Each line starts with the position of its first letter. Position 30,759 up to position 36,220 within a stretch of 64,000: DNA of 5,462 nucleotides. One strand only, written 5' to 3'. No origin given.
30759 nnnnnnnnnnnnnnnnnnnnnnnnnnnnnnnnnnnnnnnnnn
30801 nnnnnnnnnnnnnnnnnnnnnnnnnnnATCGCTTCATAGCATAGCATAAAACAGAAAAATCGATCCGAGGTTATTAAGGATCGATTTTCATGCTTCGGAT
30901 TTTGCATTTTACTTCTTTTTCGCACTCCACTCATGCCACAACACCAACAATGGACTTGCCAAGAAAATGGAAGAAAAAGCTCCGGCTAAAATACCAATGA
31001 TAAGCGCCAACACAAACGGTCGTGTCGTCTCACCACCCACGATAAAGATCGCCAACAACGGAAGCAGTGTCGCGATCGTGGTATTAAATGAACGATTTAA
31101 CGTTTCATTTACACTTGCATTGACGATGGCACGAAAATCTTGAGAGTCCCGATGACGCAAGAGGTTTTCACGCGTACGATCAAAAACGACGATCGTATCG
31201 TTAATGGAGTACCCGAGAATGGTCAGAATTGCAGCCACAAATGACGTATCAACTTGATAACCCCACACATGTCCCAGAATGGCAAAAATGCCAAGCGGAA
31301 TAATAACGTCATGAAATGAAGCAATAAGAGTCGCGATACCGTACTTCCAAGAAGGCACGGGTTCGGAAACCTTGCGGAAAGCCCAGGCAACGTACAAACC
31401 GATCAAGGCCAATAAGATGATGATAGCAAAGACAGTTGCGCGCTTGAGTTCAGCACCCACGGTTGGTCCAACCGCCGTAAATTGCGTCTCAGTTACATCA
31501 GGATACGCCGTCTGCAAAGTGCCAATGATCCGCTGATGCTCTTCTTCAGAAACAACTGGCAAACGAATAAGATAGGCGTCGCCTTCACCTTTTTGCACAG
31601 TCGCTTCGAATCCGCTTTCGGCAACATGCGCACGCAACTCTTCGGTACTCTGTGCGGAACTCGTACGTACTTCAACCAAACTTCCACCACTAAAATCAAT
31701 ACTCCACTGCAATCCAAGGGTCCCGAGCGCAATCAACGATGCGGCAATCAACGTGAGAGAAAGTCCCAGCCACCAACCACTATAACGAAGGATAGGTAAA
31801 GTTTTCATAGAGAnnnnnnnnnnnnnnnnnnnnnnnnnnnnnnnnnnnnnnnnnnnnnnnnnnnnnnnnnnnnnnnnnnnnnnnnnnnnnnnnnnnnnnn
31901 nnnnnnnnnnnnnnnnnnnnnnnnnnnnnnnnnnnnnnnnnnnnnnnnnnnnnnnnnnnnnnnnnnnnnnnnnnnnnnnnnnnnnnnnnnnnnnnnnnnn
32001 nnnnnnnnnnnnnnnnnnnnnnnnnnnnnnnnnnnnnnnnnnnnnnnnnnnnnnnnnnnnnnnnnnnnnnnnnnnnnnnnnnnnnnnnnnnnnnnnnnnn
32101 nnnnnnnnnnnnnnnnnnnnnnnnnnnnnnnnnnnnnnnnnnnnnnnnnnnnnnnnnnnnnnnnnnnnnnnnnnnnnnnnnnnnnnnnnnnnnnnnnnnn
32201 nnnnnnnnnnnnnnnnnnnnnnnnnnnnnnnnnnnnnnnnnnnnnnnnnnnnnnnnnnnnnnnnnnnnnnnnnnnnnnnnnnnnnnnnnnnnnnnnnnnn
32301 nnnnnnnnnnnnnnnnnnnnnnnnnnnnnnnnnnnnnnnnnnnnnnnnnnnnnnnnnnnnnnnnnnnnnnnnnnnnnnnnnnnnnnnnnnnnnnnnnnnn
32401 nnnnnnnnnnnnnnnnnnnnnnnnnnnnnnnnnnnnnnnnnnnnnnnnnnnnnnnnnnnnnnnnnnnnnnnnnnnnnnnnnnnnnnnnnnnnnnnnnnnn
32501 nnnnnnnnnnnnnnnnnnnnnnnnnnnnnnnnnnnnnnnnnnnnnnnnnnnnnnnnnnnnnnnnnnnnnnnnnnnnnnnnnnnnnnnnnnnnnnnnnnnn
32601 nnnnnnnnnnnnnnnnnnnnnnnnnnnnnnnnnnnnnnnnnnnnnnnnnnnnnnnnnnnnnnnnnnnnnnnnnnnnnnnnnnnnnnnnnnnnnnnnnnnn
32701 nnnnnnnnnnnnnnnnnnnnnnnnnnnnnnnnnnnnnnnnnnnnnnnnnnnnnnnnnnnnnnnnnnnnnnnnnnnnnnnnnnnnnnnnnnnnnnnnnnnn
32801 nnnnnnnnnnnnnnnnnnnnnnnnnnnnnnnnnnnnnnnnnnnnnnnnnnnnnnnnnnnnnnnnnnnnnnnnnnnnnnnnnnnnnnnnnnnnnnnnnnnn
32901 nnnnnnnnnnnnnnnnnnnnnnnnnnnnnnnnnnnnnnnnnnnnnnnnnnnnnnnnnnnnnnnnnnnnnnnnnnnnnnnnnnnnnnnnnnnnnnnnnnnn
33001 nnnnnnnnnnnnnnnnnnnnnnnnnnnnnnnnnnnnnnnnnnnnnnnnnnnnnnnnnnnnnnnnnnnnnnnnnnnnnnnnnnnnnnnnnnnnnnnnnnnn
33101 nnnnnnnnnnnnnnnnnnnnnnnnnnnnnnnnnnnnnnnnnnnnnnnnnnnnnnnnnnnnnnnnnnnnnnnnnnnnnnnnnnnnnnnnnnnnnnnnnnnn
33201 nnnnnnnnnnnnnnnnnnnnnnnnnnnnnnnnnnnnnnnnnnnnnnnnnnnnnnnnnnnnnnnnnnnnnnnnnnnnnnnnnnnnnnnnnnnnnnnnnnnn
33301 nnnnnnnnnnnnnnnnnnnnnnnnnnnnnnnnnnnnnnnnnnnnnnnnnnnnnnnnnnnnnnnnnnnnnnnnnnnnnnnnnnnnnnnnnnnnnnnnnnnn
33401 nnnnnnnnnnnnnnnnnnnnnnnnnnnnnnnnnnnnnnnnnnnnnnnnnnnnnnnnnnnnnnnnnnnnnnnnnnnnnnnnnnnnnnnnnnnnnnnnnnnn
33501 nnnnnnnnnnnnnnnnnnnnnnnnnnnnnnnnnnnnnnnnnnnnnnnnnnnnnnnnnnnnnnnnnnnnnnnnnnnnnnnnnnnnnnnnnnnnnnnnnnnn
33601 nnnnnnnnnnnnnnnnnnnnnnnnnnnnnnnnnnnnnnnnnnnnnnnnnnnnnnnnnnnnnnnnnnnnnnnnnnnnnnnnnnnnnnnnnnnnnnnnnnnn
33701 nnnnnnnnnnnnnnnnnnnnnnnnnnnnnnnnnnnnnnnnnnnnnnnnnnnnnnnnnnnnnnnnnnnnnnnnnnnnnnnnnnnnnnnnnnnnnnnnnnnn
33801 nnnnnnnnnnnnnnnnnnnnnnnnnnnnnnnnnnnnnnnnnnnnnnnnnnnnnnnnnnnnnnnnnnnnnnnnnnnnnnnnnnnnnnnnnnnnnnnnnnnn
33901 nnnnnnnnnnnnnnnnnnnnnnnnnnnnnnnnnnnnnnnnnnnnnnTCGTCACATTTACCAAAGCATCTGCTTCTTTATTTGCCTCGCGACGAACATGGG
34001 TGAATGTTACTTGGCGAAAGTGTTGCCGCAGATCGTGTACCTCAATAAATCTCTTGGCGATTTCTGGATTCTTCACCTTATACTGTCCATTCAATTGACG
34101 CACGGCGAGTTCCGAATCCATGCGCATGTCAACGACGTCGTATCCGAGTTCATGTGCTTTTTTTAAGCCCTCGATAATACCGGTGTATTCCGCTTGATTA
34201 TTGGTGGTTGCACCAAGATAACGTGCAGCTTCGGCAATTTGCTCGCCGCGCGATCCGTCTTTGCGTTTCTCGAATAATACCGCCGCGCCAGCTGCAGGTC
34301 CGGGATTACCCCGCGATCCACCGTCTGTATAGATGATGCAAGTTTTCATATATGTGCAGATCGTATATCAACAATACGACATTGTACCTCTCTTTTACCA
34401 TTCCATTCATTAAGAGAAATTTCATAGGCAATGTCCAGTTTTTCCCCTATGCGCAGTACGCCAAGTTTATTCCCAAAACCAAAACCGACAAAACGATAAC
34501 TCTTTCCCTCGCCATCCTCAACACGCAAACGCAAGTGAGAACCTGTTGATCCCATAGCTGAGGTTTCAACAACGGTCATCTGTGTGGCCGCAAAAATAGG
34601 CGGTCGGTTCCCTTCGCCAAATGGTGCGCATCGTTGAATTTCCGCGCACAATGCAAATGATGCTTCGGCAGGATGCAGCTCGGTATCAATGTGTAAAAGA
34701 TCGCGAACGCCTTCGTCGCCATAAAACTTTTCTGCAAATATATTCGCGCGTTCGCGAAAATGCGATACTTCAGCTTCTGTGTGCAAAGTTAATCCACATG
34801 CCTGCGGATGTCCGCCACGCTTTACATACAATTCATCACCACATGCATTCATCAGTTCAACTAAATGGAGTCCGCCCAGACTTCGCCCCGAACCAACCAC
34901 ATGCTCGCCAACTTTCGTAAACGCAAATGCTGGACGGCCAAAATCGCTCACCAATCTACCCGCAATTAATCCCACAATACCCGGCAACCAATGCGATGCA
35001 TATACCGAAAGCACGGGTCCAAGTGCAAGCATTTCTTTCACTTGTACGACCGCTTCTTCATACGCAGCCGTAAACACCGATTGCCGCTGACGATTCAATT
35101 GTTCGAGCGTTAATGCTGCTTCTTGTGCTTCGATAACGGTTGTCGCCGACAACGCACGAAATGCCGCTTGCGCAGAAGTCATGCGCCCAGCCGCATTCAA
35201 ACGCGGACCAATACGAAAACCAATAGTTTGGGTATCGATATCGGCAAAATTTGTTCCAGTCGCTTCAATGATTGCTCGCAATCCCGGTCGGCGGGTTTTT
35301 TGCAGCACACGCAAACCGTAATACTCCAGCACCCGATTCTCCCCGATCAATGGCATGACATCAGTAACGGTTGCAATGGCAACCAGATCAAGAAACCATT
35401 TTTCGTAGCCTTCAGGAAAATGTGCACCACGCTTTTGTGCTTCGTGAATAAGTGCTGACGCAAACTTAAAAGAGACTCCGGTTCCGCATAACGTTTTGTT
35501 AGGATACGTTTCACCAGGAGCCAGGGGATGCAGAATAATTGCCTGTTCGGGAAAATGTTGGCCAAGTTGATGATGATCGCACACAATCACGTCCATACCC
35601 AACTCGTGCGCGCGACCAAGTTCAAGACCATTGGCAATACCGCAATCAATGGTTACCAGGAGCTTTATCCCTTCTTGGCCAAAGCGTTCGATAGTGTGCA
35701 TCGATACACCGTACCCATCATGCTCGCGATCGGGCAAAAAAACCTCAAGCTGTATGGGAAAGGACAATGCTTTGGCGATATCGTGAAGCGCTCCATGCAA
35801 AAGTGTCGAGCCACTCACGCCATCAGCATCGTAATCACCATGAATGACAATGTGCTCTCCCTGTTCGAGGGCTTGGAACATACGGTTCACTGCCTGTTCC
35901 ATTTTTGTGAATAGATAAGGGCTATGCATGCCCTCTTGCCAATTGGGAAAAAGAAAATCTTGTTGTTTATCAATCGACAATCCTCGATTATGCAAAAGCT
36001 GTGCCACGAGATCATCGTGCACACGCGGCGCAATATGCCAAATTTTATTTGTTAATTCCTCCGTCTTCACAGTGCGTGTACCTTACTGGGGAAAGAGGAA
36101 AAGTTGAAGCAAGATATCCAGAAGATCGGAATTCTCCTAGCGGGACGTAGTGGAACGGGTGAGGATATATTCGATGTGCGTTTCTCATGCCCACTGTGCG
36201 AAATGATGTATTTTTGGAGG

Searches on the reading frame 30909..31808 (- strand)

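Call 39: search_protein_families(library=pfam, proteins=[window:30909-31808:-], max_evalue=0.001)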
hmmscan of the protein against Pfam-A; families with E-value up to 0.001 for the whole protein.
window:30909-31808:- (299 aa): 3 families
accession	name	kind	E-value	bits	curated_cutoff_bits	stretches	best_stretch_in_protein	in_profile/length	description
PF02355.23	SecD_SecF_C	-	5.4e-54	182.9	20.5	1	98-293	6-188/189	Protein export membrane protein SecD/SecF, C-terminal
PF07549.19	Sec_GG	-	2.4e-07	30.5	20.3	1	26-51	1-26/28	SecD/SecF GG Motif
PF01061.29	ABC2_membrane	-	0.00011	22.3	26.9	1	168-283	25-150/211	ABC-2 type transporter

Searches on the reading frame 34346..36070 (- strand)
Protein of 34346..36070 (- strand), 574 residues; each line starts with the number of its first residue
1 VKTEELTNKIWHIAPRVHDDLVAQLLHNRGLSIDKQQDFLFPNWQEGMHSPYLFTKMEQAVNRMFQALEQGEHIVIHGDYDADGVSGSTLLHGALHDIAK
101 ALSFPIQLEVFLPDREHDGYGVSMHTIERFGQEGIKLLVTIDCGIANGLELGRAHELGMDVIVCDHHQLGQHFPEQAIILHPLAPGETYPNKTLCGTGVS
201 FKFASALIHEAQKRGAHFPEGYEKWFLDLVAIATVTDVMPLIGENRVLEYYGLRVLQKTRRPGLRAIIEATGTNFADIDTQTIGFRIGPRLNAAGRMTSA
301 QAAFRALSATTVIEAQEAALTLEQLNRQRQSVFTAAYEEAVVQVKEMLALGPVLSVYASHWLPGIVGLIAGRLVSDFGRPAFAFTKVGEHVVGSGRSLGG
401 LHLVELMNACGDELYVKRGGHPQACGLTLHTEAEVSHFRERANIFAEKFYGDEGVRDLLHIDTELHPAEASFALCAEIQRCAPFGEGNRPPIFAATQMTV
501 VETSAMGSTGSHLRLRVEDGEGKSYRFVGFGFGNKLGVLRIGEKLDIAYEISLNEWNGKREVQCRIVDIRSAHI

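Call 39: search_protein_families(library=pfam, proteins=[window:34346-36070:-], max_evalue=0.001)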
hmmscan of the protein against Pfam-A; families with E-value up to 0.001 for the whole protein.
window:34346-36070:- (574 aa): 3 families
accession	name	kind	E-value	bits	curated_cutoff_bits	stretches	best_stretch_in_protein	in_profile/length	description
PF17768.7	RecJ_OB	-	3.6e-28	98.2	27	1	461-568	1-107/107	RecJ OB domain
PF01368.27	DHH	-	2e-17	64.1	28.1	1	73-234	1-125/125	DHH family, N-terminal domain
PF02272.25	DHHA1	-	1.5e-10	41.9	25.9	1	353-445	4-99/102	DHHA1 domain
